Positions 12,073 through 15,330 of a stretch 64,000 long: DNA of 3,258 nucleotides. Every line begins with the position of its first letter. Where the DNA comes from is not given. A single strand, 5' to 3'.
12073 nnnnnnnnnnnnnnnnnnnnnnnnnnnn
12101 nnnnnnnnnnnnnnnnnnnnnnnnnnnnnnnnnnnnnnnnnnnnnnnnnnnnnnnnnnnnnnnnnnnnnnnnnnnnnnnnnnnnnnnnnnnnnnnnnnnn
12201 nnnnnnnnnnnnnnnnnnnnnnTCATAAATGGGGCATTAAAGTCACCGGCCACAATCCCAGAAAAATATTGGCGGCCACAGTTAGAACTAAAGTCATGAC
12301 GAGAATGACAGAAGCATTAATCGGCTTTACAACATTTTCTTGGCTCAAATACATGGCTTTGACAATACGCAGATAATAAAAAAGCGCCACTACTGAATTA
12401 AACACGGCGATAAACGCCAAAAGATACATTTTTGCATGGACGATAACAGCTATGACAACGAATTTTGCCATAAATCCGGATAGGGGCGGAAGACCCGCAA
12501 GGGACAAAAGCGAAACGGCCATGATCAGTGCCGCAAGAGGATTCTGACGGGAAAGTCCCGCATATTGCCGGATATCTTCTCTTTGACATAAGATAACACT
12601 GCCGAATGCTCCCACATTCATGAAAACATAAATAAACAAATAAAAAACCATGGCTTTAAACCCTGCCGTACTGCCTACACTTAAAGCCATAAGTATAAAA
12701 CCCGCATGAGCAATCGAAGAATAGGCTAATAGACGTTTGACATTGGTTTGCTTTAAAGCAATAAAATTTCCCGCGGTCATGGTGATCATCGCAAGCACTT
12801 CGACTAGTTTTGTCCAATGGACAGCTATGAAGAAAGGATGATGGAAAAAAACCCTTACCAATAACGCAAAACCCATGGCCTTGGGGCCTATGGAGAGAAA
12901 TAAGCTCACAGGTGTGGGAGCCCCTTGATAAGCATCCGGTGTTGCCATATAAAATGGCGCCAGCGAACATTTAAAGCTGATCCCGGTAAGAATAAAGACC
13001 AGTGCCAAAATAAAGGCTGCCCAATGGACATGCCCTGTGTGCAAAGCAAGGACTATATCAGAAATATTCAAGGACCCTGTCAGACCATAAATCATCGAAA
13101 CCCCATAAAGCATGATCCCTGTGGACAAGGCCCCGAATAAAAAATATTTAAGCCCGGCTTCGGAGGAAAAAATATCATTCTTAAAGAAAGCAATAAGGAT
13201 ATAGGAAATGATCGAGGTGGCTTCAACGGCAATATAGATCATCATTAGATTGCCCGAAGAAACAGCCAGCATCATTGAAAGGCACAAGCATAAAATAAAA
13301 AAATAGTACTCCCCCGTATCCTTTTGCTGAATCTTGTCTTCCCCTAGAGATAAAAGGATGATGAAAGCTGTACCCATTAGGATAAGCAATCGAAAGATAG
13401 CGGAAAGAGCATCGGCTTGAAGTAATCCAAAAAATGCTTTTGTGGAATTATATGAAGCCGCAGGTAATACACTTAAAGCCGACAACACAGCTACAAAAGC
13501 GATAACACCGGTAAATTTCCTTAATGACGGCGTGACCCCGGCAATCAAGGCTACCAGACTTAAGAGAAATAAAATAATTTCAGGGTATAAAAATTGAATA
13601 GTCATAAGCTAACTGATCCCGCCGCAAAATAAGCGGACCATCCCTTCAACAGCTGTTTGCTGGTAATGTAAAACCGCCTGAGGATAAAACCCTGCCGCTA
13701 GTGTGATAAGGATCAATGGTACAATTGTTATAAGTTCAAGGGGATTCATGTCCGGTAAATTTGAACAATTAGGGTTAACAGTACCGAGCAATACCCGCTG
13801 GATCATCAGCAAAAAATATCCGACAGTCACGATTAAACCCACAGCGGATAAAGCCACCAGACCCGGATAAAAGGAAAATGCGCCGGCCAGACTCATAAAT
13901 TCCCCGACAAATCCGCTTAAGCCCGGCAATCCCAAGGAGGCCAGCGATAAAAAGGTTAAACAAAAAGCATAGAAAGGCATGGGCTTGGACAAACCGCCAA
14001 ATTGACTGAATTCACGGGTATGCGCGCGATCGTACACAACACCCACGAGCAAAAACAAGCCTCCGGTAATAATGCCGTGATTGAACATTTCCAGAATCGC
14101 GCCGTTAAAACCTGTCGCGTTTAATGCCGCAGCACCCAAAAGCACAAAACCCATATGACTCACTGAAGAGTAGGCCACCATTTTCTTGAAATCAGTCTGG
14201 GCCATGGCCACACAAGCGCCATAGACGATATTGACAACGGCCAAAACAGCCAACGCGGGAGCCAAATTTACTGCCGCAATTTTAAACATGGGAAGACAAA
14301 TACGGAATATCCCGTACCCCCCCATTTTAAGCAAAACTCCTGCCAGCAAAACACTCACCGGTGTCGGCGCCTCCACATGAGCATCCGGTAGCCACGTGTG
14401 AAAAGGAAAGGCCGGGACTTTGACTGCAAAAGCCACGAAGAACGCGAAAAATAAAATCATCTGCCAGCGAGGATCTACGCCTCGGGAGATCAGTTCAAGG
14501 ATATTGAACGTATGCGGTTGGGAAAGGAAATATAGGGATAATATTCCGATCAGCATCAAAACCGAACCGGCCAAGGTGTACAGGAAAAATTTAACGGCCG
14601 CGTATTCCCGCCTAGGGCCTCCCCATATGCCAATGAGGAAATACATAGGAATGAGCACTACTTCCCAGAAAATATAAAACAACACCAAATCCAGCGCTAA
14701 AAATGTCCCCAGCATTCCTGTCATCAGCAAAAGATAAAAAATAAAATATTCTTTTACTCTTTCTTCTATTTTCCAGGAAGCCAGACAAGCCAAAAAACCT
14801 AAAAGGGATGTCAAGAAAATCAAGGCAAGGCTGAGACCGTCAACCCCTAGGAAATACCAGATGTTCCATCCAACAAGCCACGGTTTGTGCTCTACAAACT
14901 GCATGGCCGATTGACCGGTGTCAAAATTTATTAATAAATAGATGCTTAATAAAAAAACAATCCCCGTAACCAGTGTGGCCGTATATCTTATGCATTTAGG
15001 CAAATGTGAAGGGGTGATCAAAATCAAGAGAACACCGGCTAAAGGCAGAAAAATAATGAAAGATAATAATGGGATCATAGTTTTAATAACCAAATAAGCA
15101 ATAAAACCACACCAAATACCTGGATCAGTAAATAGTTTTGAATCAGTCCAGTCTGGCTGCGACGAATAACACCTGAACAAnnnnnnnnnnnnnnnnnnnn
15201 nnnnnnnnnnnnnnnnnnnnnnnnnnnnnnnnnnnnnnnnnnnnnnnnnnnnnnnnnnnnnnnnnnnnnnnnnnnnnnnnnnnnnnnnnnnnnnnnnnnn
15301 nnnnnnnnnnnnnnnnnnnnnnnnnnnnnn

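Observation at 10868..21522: Eleven-subunit complex I operon lacking nuoEFG, translationally coupled to an FprA-type NADPH:ferredoxin reductase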

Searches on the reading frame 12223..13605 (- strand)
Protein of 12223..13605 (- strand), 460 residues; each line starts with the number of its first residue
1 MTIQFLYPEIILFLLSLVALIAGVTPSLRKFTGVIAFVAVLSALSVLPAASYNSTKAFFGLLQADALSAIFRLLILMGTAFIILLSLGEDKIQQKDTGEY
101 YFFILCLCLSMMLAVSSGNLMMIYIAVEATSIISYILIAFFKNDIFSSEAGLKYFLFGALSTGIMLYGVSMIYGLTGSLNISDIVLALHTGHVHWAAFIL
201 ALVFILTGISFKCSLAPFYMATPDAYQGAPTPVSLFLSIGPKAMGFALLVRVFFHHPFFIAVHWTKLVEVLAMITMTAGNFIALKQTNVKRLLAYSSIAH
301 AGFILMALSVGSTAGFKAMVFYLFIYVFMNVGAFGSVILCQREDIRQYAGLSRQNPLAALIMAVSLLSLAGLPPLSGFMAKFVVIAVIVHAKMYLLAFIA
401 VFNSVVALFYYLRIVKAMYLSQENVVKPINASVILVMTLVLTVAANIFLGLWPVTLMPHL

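Call 4: search_protein_families(library=ncbifam, proteins=[window:12223-13605:-])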
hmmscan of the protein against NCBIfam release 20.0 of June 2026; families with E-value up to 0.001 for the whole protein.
window:12223-13605:- (460 aa): 74 families (the best 25 are shown)
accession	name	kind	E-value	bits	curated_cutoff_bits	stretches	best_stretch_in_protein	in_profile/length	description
TIGR01770.1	NDH_I_N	subfamily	2.4e-121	406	332.6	1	5-456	3-471/472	NADH-quinone oxidoreductase subunit NuoN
NF004440.0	PRK05777.1-3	equivalog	2.6e-112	376.2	519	1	3-445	8-452/477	NADH-quinone oxidoreductase subunit NuoN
NF004442.0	PRK05777.1-5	equivalog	2.2e-106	356.7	523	1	3-457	8-471/483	NADH-quinone oxidoreductase subunit NuoN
NF002701.0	PRK02504.1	equivalog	2.2e-99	333.3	569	1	6-422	15-437/513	NAD(P)H-quinone oxidoreductase subunit N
NF004446.0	PRK05777.2-4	equivalog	2.2e-90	304.2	590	1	8-454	16-485/502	NADH-quinone oxidoreductase subunit NuoN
NF004441.0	PRK05777.1-4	equivalog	3.2e-84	283.4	477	1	94-457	141-513/524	NADH-quinone oxidoreductase subunit NuoN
NF004444.0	PRK05777.2-2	equivalog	2.1e-74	251.4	496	1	2-445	13-470/496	NADH-quinone oxidoreductase subunit NuoN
NF004443.0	PRK05777.2-1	equivalog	1.3e-70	239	626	1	14-454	26-482/506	NADH-quinone oxidoreductase subunit NuoN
NF004439.0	PRK05777.1-1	equivalog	5.3e-63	213.6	531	1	29-457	34-475/485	NADH-quinone oxidoreductase subunit NuoN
NF004445.0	PRK05777.2-3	equivalog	1.3e-62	212.4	408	1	2-451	6-462/475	NADH-quinone oxidoreductase subunit NuoN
NF004448.0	PRK05777.2-6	equivalog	2.8e-59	201.4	869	1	37-423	52-446/492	NADH-quinone oxidoreductase subunit NuoN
NF004447.0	PRK05777.2-5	equivalog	2.1e-57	195.2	547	1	5-442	3-447/458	NADH-quinone oxidoreductase subunit NuoN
NF006241.0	PRK08377.1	equivalog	2.9e-51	175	645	1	65-455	77-465/494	NADH dehydrogenase subunit N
NF006240.0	PRK08376.1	subfamily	4.9e-46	157.7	662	1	46-458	72-497/521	putative monovalent cation/H+ antiporter subunit D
NF006419.0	PRK08668.1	equivalog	2e-44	152.3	617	1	8-457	14-471/613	NADH dehydrogenase subunit M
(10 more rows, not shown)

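Call 28: find_related_loci(query=window:12226-13605:-, collection=metagenome_contigs, flank=6000)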
Query window:12226-13605:- (460 aa) in metagenome_contigs; peptide patterns used: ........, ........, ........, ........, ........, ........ (x = any residue, [..] = any of these).
170 stretches matched a pattern; 7 encode a relative of the query (tblastn E <= 1e-3); 7 distinct loci.
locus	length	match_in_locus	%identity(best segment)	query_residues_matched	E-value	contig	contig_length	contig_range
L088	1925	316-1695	78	1-460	0e+0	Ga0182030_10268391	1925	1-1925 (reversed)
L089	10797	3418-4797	78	1-460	0e+0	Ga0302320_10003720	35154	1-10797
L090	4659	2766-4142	75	1-459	0e+0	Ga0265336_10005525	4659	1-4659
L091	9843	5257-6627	73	1-459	0e+0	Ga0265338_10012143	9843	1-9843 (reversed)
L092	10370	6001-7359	66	1-453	0e+0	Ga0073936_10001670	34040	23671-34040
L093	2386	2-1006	81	125-459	0e+0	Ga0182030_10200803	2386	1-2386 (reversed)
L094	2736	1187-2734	69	1-424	1e-45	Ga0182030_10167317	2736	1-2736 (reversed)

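Call 59: find_homologous_proteins(query=window:12226-13605:-, max_evalue=1e-40)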
Query window:12226-13605:- (460 aa): 7323 proteins with E <= 1e-40 among 8000 candidates; the best 120 are listed.
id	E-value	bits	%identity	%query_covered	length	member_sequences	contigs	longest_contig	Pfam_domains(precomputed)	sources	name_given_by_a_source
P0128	1.8e-281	952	100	100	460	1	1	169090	PF00361.26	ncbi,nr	ncbi:MAG: NADH-quinone oxidoreductase subunit N [Candidatus Omnitrophica bacterium]|nr:NADH-quinone 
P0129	3.7e-223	760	80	100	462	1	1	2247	PF00361.26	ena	-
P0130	4.2e-223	760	80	100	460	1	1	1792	PF00361.26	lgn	-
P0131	3.7e-222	757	79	100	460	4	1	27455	PF00361.26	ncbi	-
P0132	4.0e-222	757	80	100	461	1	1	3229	PF00361.26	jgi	jgi:NADH-quinone oxidoreductase subunit N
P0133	2.6e-220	751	78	100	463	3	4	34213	PF00361.26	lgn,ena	-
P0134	3.9e-220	750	79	100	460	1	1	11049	PF00361.26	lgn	-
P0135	2.6e-219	747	78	100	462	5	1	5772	PF00361.26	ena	-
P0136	3.4e-213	727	78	98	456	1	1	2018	PF00361.26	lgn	-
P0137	8.2e-212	723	75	100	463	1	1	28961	PF00361.26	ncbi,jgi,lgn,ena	-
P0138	3.1e-200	684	73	100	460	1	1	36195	PF00361.26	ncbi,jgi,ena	-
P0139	4.6e-199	681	73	96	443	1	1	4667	PF00361.26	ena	-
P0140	5.5e-178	611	66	98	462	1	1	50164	PF00361.26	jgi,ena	-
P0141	5.5e-173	595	63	100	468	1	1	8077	PF00361.26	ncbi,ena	-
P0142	1.5e-171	590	65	96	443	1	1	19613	PF00361.26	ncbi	ncbi:MAG: NADH-quinone oxidoreductase subunit N, partial [Candidatus Omnitrophota bacterium]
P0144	4.3e-167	575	61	98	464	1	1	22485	PF00361.26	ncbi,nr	ncbi:MAG: NADH-quinone oxidoreductase subunit N [Candidatus Omnitrophica bacterium]|nr:NADH-quinone 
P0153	6.4e-126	440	49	100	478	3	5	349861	PF00361.26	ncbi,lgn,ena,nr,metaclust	ncbi:MAG TPA: NADH-quinone oxidoreductase subunit N [Candidatus Omnitrophica bacterium]|nr:MAG: hypo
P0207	2.4e-116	408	47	92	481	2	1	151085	PF00361.26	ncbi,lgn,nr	ncbi:MAG: NADH-quinone oxidoreductase subunit N [Candidatus Omnitrophica bacterium]|nr:NADH-quinone 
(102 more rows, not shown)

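Call 60: find_encoding_contigs(protein=P0144, flank=10000, max_places=1)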
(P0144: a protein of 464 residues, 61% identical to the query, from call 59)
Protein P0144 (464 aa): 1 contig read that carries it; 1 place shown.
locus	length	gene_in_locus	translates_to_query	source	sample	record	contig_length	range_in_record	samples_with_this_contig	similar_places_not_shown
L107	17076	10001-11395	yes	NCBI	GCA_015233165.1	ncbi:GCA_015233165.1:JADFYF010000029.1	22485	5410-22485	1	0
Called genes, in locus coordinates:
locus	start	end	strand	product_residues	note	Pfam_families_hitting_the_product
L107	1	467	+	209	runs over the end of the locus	PF01618:MotA_ExbB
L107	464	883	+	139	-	PF02472:ExbD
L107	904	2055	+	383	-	PF02366:PMT, PF13231:PMT_2, PF16192:PMT_4TMC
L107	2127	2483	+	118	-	PF00507:Oxidored_q4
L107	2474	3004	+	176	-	PF01058:Oxidored_q6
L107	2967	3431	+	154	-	PF00329:Complex1_30kDa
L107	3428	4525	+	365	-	PF00346:Complex1_49kDa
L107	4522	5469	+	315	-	PF00146:NADHdh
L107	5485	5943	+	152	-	PF13237:Fer4_10 (weak), PF14697:Fer4_21 (faint), PF12838:Fer4_7, PF13187:Fer4_9 (weak), PF13484:Fer4_16 (faint), PF00037:Fer4 (weak)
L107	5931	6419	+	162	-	PF00499:Oxidored_q3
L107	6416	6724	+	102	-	PF00420:Oxidored_q2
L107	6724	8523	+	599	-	PF00662:Proton_antipo_N, PF00361:Proton_antipo_M, PF01010:Proton_antipo_C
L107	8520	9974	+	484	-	PF00361:Proton_antipo_M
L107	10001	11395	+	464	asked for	PF00361:Proton_antipo_M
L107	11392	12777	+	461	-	PF07992:Pyr_redox_2 (faint)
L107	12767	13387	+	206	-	-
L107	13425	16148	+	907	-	PF00330:Aconitase, PF00694:Aconitase_C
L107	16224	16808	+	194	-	PF02798:GST_N, PF13417:GST_N_3, PF13409:GST_N_2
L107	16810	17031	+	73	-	-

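Call 61: find_encoding_contigs(protein=P0153, flank=10000, max_places=1)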
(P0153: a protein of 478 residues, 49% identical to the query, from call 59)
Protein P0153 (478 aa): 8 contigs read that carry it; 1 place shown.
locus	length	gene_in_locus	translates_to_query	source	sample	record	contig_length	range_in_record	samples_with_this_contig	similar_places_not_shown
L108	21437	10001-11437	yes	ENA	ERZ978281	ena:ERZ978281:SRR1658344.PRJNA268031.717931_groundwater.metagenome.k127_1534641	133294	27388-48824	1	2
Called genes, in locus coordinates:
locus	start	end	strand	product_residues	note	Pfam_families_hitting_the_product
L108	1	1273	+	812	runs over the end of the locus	PF13414:TPR_11 (weak), PF13431:TPR_17 (weak), PF25063:ARM_TT21_C (weak), PF23914:TPR_CcmH_CycH (weak), PF13432:TPR_16, PF23914:TPR_CcmH_CycH, PF13414:TPR_11, PF14559:TPR_19, +23 more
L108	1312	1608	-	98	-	-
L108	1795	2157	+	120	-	PF00507:Oxidored_q4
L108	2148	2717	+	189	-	PF01058:Oxidored_q6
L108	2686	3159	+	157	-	PF00329:Complex1_30kDa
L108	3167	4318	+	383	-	PF00346:Complex1_49kDa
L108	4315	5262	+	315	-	PF00146:NADHdh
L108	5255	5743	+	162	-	PF14697:Fer4_21 (faint), PF13237:Fer4_10 (faint), PF12838:Fer4_7, PF13187:Fer4_9 (weak), PF13484:Fer4_16 (faint), PF00037:Fer4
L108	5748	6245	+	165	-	PF00499:Oxidored_q3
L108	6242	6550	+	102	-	PF00420:Oxidored_q2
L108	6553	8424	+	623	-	PF00662:Proton_antipo_N, PF00361:Proton_antipo_M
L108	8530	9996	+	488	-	PF00361:Proton_antipo_M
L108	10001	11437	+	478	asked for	PF00361:Proton_antipo_M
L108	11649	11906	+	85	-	-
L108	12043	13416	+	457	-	PF13372:Alginate_exp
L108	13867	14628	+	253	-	-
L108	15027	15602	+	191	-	-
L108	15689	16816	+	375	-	PF00142:Fer4_NifH, PF01656:CbiA, PF06564:CBP_BcsQ, PF07015:VirC1 (faint), PF09140:MipZ, PF10609:ParA, PF13614:AAA_31, PF16561:AMPK1_CBM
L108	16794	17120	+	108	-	PF09685:MamF_MmsF (weak)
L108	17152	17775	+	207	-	-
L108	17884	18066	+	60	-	-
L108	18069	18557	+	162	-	-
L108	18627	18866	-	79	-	-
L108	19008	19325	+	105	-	-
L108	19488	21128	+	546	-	-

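Call 62: find_encoding_contigs(protein=P0207, flank=10000, max_places=1)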
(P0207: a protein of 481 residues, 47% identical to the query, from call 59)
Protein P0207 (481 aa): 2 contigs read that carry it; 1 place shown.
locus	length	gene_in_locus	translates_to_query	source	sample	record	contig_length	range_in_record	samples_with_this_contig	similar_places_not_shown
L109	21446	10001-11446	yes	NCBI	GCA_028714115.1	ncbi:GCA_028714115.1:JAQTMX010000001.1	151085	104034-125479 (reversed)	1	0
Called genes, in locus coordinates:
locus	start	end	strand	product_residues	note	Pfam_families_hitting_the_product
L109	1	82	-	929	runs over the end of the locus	PF10101:DUF2339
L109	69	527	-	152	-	PF22381:Staph_reg_Sar_Rot, PF12802:MarR_2, PF01047:MarR, PF13463:HTH_27 (weak)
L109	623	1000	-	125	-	-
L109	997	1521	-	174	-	PF00293:NUDIX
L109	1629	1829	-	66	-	PF00313:CSD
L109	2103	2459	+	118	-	PF00507:Oxidored_q4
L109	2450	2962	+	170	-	PF01058:Oxidored_q6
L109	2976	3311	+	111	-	PF00329:Complex1_30kDa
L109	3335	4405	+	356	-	PF00374:NiFeSe_Hases (faint), PF00346:Complex1_49kDa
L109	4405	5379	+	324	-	PF00146:NADHdh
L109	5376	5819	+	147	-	PF13237:Fer4_10 (faint), PF14697:Fer4_21 (weak), PF00037:Fer4 (weak), PF12838:Fer4_7, PF13187:Fer4_9 (weak), PF13484:Fer4_16 (faint), PF00037:Fer4 (weak)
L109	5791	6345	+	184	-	PF00499:Oxidored_q3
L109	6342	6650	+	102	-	PF00420:Oxidored_q2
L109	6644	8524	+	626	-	PF00662:Proton_antipo_N, PF00361:Proton_antipo_M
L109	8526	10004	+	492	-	PF00361:Proton_antipo_M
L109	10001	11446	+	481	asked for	PF00361:Proton_antipo_M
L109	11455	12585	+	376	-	PF13650:Asp_protease_2, PF13975:gag-asp_proteas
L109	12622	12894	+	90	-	PF09527:ATPase_gene1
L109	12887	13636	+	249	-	PF00119:ATP-synt_A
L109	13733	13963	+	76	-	PF00137:ATP-synt_C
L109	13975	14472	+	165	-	PF00430:ATP-synt_B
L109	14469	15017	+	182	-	PF00213:OSCP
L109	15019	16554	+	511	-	PF02874:ATP-synt_ab_N, PF00006:ATP-synt_ab, PF00306:ATP-synt_ab_C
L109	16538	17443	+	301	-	PF00231:ATP-synt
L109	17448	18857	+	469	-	PF02874:ATP-synt_ab_N, PF00006:ATP-synt_ab, PF22919:ATP-synt_VA_C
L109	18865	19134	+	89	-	PF02823:ATP-synt_DE_N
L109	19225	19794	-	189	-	PF00156:Pribosyltran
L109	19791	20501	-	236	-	PF00215:OMPdecase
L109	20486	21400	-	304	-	PF01180:DHO_dh, PF01207:Dus (faint), PF00977:His_biosynth (faint), PF03060:NMO (weak)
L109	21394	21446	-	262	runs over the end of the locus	PF00175:NAD_binding_1 (weak), PF10418:DHODB_Fe-S_bind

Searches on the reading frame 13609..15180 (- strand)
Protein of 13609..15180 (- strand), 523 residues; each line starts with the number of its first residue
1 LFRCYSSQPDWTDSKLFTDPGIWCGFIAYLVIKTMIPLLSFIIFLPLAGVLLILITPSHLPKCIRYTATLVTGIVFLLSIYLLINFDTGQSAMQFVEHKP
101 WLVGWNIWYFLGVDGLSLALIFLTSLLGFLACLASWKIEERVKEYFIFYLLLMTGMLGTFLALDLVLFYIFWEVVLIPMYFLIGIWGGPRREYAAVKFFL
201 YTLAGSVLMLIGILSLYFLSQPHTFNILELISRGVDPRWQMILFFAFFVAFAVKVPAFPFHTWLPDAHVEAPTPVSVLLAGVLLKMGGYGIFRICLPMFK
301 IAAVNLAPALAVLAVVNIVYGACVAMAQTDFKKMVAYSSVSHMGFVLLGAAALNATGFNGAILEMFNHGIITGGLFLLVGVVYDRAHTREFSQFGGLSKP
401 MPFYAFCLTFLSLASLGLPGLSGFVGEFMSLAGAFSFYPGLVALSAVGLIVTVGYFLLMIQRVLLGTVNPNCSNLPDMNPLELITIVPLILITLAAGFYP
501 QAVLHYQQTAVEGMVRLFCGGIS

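Call 4: search_protein_families(library=ncbifam, proteins=[window:13609-15180:-])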
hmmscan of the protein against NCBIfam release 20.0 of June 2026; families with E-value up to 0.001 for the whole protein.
window:13609-15180:- (523 aa): 74 families (the best 25 are shown)
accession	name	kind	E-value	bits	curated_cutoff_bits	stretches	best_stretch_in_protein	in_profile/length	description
TIGR01972.1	NDH_I_M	subfamily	1.8e-178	594.2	263.8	1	39-515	1-483/486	NADH-quinone oxidoreductase subunit M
NF004499.0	PRK05846.1-3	equivalog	3.6e-160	534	585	1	34-517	2-487/502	NADH-quinone oxidoreductase subunit M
NF004501.0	PRK05846.1-5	subfamily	2.4e-142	475.2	598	1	36-515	4-484/492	NADH-quinone oxidoreductase subunit M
NF004505.0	PRK05846.2-5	equivalog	1e-140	469.9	700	1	38-517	4-484/508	NADH-quinone oxidoreductase subunit M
NF009212.0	PRK12561.1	subfamily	1.2e-135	453.2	645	1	33-507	3-488/531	NAD(P)H-quinone oxidoreductase subunit 4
NF004500.0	PRK05846.1-4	equivalog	6.3e-135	450.8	550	1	35-514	3-502/525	NADH-quinone oxidoreductase subunit M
NF005060.0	PRK06473.1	equivalog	6.1e-128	427.7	747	1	38-515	1-482/500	NADH-quinone oxidoreductase subunit M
NF002713.0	PRK02546.1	subfamily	1.9e-120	402.8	827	1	34-516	6-500/533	NAD(P)H-quinone oxidoreductase subunit 4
NF004506.0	PRK05846.2-6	equivalog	3.6e-119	399.3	789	1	36-514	4-489/493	NADH-quinone oxidoreductase subunit M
NF004498.0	PRK05846.1-1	equivalog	4.8e-116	388.6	614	1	38-518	2-500/509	NADH-quinone oxidoreductase subunit M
NF005611.0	PRK07363.1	equivalog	1.5e-111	373.4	764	1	38-515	1-482/501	NADH-quinone oxidoreductase subunit M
NF004504.0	PRK05846.2-3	equivalog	1.9e-103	347.2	785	1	31-507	4-486/499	NADH-quinone oxidoreductase subunit M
NF004502.0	PRK05846.2-1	equivalog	9.8e-93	311.6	791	1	38-505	5-488/500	NADH-quinone oxidoreductase subunit M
NF004503.0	PRK05846.2-2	subfamily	8.4e-73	246.2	720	1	59-506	19-481/490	NADH-quinone oxidoreductase subunit M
NF006419.0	PRK08668.1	equivalog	2.6e-59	201.6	617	1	39-508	4-475/613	NADH dehydrogenase subunit M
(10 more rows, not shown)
